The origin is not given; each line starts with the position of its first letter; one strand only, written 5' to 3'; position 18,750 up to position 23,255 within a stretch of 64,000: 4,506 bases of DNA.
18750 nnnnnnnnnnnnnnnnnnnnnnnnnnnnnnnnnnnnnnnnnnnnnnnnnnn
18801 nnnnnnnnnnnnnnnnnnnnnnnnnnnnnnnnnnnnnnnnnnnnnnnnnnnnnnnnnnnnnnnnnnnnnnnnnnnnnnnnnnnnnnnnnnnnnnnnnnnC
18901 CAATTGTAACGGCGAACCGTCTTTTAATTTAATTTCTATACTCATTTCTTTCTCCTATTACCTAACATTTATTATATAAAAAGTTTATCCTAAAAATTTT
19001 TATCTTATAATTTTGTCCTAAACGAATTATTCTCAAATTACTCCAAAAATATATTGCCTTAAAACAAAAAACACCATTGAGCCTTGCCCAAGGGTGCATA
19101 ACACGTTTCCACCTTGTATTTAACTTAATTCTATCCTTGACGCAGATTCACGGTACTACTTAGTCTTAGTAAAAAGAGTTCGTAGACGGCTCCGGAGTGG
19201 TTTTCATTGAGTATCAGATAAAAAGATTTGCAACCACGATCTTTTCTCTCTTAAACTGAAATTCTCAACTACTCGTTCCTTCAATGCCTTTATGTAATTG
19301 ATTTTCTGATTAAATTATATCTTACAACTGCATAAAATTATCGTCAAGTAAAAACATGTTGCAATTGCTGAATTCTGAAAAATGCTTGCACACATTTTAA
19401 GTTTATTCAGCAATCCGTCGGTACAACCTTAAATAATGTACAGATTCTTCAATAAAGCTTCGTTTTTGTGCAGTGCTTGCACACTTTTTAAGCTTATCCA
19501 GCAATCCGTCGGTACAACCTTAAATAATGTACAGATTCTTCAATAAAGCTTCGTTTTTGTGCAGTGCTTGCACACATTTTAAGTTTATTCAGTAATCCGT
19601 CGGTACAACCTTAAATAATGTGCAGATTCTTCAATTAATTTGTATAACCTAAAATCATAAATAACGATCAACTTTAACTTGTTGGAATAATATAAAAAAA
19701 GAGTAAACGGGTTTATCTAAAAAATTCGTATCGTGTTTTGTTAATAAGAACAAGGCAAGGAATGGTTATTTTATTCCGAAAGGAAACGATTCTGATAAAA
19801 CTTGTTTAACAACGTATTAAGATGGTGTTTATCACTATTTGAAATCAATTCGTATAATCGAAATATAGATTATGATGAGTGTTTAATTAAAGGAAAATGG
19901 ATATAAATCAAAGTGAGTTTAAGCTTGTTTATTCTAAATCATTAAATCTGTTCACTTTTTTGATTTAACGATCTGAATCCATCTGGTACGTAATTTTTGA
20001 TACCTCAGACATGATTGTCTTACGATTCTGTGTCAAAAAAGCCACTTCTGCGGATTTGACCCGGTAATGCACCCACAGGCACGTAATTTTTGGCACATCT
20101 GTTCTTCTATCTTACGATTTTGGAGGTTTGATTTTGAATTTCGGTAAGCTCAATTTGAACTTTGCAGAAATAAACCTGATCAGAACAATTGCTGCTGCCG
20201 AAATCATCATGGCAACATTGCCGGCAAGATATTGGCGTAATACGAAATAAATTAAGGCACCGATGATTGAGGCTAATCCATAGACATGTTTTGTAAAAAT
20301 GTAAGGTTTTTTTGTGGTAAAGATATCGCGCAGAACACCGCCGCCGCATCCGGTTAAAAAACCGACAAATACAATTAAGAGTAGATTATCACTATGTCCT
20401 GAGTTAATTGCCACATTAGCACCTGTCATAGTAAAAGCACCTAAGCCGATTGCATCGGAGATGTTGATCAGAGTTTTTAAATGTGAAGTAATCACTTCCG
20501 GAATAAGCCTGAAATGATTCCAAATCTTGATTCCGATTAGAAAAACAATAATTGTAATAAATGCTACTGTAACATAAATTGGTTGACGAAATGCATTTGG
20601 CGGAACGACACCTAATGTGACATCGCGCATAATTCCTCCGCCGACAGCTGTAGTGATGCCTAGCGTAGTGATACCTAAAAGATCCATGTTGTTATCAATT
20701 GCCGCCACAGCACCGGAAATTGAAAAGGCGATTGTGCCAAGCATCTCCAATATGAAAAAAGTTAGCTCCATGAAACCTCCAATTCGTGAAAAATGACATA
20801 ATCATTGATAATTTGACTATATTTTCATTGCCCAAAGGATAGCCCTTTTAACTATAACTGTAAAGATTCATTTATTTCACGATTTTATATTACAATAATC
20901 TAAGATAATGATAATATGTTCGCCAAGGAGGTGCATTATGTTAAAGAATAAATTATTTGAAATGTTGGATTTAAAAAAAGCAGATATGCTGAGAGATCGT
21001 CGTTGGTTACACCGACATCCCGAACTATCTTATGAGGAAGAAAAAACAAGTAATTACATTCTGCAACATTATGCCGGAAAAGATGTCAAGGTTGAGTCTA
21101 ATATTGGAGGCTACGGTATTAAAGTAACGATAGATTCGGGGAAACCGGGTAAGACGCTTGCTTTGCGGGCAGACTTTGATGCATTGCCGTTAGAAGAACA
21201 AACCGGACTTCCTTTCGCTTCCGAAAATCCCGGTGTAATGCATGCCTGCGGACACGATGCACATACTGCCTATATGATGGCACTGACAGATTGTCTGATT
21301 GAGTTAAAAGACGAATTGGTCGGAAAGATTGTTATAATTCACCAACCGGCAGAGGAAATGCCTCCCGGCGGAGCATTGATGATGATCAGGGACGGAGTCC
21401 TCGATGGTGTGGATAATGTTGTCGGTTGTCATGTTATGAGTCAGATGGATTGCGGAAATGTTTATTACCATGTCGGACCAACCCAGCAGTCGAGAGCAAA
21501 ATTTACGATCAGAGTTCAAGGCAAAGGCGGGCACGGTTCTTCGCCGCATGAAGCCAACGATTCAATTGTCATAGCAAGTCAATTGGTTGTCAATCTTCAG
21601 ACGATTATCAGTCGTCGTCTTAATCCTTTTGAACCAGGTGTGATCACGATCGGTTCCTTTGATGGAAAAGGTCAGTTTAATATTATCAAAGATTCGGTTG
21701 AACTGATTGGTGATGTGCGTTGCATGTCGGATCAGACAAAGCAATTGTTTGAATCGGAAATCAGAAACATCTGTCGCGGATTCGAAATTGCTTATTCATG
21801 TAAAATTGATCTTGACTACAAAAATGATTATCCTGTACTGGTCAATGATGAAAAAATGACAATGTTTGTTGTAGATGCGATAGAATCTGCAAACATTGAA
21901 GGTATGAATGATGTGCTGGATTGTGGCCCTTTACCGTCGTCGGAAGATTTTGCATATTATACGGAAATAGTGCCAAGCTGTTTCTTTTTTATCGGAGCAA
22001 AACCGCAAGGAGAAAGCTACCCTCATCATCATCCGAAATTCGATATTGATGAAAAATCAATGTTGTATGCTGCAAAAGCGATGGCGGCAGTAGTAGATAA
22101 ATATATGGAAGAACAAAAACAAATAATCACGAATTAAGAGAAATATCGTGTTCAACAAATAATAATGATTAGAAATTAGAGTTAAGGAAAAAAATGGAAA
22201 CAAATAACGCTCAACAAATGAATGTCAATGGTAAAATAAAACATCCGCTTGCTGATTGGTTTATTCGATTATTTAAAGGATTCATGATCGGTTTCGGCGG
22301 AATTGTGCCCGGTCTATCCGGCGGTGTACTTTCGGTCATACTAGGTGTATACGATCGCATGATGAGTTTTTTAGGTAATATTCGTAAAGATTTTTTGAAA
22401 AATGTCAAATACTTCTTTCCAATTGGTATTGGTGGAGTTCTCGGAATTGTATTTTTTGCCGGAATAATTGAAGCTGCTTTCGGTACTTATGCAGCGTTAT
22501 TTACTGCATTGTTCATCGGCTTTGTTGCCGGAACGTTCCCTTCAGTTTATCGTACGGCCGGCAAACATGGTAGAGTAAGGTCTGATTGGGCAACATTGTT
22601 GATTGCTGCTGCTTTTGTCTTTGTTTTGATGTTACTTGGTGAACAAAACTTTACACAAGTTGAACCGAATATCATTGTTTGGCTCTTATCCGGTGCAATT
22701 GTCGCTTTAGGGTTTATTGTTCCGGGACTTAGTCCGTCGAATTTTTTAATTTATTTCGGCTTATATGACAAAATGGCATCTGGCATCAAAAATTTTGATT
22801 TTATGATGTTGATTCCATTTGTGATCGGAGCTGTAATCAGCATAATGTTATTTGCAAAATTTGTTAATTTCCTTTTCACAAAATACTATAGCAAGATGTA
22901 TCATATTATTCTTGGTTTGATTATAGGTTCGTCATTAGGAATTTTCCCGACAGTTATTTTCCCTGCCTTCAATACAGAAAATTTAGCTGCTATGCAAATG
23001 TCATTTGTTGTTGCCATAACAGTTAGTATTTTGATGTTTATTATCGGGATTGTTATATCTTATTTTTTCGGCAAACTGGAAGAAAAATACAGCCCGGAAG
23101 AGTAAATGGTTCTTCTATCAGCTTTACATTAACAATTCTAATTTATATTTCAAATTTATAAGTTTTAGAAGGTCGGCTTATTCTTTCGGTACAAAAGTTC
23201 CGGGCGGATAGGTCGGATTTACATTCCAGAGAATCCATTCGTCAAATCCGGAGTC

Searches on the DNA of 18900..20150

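Call 47: search_rna_families(source=window, start=18900, end=20150, threshold=evalue, max_evalue=0.1)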
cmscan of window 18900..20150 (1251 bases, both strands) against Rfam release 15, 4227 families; matches with E-value up to 0.1: 1.
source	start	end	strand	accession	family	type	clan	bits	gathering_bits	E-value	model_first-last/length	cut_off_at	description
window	19087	19293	-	RF00230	T-box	Cis-reg; leader;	-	78.1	93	6.6e-17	1-219/219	no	T-box leader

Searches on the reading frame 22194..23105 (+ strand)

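Call 77: search_protein_families(library=pfam, proteins=[window:22194-23105:+])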
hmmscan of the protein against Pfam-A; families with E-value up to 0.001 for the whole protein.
window:22194-23105:+ (303 aa): 1 family
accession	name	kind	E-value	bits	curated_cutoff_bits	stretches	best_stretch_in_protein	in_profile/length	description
PF04018.18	VCA0040-like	-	6.2e-38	131.2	26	1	32-253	1-231/246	Undecaprenyl phosphate translocase-like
